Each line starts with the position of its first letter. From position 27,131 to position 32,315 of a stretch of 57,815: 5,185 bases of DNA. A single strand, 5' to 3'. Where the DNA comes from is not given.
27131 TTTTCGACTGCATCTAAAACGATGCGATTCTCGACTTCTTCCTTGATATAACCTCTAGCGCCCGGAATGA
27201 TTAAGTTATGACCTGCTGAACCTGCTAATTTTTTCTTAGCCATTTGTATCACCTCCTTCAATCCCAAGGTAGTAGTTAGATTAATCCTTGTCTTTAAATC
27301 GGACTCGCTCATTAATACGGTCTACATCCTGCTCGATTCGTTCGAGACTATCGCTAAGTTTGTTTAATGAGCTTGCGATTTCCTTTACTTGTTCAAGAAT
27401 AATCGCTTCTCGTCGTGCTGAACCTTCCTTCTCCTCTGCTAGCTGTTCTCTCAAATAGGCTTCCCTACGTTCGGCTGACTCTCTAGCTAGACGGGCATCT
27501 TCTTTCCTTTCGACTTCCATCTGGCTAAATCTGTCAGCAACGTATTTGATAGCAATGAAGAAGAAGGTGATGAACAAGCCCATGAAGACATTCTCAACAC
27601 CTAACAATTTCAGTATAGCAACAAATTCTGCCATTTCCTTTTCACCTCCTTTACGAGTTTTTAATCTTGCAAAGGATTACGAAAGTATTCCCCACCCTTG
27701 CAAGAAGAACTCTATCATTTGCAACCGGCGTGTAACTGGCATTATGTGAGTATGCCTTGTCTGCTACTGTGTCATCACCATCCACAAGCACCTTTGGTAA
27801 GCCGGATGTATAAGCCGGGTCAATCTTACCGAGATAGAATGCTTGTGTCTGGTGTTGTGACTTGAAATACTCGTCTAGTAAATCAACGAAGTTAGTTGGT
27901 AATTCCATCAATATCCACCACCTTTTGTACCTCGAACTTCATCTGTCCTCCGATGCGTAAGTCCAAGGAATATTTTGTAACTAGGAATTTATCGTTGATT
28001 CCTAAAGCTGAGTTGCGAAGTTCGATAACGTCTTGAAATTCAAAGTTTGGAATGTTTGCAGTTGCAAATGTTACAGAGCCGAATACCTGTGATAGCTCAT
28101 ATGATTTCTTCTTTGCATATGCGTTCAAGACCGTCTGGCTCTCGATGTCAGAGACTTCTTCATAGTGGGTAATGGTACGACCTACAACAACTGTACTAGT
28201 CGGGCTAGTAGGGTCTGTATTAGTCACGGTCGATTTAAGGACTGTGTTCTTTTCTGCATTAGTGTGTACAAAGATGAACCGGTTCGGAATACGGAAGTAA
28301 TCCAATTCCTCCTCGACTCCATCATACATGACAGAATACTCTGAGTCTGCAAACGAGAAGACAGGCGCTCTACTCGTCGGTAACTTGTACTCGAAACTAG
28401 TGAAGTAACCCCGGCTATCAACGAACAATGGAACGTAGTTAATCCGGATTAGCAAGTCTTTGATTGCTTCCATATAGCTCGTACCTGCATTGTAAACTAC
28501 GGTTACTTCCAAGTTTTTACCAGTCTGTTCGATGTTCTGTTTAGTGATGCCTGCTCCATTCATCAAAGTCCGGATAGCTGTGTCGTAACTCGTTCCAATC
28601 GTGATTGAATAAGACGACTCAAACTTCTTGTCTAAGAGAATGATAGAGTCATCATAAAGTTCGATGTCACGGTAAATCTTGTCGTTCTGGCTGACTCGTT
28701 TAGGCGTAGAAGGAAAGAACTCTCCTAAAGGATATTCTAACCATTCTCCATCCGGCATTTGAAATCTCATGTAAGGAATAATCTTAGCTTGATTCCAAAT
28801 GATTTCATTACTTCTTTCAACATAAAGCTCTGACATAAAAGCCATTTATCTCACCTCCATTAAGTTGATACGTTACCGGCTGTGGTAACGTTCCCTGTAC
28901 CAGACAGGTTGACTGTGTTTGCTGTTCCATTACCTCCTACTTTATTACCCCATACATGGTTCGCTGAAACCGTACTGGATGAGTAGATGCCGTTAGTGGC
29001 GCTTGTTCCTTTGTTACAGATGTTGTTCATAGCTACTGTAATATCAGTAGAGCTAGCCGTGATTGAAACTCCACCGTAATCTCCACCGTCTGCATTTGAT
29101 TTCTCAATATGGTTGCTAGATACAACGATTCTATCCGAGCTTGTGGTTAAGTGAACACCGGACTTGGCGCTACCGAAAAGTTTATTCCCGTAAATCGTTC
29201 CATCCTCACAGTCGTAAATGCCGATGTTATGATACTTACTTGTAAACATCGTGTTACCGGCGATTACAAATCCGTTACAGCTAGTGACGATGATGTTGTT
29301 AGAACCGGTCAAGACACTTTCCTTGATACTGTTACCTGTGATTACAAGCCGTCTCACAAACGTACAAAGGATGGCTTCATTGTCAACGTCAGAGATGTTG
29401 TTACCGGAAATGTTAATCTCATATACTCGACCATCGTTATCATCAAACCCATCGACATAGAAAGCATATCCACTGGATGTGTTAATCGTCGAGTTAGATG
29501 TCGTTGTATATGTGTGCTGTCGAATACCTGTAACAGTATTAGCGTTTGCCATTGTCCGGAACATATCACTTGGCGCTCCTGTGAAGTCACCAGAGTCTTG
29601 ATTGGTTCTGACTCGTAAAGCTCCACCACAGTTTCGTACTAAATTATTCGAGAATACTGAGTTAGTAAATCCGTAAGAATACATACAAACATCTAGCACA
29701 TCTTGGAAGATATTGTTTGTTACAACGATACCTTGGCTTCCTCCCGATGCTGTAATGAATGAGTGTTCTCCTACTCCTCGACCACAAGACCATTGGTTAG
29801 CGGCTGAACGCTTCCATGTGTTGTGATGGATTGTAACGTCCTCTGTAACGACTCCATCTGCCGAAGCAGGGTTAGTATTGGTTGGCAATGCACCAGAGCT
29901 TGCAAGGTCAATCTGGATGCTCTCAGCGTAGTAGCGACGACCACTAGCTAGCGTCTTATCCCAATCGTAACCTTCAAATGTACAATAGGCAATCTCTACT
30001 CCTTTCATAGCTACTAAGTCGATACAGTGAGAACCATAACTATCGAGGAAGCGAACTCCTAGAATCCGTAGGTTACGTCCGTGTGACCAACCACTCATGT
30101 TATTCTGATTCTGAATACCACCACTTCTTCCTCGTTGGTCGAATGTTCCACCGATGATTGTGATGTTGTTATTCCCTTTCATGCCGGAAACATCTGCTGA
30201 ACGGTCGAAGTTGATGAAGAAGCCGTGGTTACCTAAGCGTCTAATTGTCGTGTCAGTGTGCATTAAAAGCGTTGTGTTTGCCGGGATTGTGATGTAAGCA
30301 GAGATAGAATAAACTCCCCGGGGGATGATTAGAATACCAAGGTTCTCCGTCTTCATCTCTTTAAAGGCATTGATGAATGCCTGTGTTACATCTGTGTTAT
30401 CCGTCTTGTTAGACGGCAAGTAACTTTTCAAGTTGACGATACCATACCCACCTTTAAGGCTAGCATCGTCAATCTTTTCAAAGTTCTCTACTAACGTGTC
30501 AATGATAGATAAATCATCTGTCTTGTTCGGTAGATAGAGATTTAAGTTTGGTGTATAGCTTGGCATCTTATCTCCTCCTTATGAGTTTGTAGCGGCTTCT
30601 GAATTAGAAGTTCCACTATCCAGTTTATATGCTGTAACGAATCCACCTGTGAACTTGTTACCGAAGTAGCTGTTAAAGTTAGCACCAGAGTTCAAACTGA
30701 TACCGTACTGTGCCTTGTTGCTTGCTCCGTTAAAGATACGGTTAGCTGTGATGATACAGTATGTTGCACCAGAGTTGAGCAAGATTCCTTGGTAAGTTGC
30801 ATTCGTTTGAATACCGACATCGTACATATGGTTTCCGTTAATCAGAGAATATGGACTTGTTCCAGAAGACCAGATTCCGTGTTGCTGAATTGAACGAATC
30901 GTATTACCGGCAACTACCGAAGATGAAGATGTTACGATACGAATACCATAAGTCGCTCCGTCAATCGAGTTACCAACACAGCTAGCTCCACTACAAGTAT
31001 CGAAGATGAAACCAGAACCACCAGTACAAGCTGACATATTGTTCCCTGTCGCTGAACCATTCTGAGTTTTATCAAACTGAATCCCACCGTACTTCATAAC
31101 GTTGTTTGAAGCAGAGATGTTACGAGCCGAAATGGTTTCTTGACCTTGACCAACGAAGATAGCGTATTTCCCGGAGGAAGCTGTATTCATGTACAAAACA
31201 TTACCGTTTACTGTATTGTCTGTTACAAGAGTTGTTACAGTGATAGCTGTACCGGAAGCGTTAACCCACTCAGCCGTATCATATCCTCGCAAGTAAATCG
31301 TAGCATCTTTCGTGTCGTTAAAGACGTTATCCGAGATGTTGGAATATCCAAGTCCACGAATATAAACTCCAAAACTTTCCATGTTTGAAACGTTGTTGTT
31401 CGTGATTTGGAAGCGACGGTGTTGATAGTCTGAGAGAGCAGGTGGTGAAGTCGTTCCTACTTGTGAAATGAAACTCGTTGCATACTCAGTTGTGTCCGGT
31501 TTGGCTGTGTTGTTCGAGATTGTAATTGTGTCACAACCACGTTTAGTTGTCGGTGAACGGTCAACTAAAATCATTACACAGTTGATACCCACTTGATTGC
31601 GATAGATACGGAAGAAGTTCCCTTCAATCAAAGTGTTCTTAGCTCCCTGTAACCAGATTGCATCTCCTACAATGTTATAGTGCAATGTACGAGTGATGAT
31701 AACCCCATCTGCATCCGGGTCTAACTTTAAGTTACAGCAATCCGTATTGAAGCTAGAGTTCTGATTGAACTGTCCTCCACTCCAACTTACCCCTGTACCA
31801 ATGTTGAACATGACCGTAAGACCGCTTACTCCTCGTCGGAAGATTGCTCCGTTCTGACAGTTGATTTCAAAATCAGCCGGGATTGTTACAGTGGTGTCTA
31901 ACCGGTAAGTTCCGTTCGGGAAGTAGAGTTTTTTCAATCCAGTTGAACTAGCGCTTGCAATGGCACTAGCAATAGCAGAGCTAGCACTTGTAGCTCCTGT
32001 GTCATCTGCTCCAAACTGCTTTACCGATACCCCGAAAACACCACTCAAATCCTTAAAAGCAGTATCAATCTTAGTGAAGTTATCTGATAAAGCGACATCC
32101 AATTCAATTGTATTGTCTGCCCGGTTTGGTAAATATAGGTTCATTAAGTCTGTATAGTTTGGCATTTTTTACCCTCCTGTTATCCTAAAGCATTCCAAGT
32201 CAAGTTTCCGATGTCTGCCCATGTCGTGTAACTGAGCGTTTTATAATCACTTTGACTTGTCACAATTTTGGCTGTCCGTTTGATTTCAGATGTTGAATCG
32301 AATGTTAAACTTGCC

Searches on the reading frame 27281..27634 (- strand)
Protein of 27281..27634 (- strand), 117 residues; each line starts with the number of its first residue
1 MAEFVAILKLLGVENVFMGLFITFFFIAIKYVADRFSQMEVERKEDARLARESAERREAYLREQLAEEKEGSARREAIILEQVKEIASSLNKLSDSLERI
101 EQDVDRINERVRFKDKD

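Call 42: search_protein_families(library=pfam, proteins=[window:27281-27634:-], max_evalue=0.01)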
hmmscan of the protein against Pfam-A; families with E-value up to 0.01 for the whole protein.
window:27281-27634:- (117 aa): 3 families
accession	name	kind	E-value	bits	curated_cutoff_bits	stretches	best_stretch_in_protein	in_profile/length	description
PF06840.17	PDC10_C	-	0.0057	17.1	27.3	1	40-109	20-85/90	Programmed cell death protein 10, C-terminal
PF06009.19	Laminin_II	-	0.0077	16.7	33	0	79-112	15-48/138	Laminin Domain II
PF20520.3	Ac45-VOA1_TM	-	0.0081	16.3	25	0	16-33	7-24/39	V0 complex accessory subunit Ac45/VOA1 transmembrane domain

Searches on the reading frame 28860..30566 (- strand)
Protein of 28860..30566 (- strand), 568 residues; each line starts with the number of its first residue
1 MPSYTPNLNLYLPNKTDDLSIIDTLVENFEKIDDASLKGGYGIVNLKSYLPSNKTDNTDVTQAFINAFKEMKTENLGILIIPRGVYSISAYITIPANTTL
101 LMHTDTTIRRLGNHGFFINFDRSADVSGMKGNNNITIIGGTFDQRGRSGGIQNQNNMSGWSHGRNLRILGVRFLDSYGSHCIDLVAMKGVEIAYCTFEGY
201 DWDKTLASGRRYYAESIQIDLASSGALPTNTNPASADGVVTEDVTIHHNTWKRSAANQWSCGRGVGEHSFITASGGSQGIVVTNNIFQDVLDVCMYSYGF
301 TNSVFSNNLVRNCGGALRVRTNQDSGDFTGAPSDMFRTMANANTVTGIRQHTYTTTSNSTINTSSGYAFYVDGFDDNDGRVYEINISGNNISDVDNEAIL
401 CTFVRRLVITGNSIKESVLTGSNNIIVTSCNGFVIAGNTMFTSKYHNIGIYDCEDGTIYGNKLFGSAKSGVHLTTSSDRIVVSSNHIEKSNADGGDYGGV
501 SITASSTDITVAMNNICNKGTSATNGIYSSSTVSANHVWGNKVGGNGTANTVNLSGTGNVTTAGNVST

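Call 9: search_protein_families(library=phrogs, proteins=[window:28860-30566:-])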
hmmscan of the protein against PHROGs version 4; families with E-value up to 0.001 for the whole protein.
window:28860-30566:- (568 aa): 2 families
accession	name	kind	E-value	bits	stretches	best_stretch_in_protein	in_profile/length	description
phrog_2234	-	tail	1.3e-59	203.6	1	44-545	185-682/757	tail spike protein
phrog_7458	-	tail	7e-20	71.9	2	111-566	277-711/732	tail spike protein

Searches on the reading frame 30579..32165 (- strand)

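Call 9: search_protein_families(library=phrogs, proteins=[window:30579-32165:-])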
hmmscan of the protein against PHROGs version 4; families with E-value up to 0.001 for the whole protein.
window:30579-32165:- (528 aa): 2 families
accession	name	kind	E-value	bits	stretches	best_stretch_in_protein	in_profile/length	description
phrog_2234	-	tail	3e-22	80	1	46-507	186-647/757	tail spike protein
phrog_7458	-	tail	2.5e-10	40.3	1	41-119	119-188/732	tail spike protein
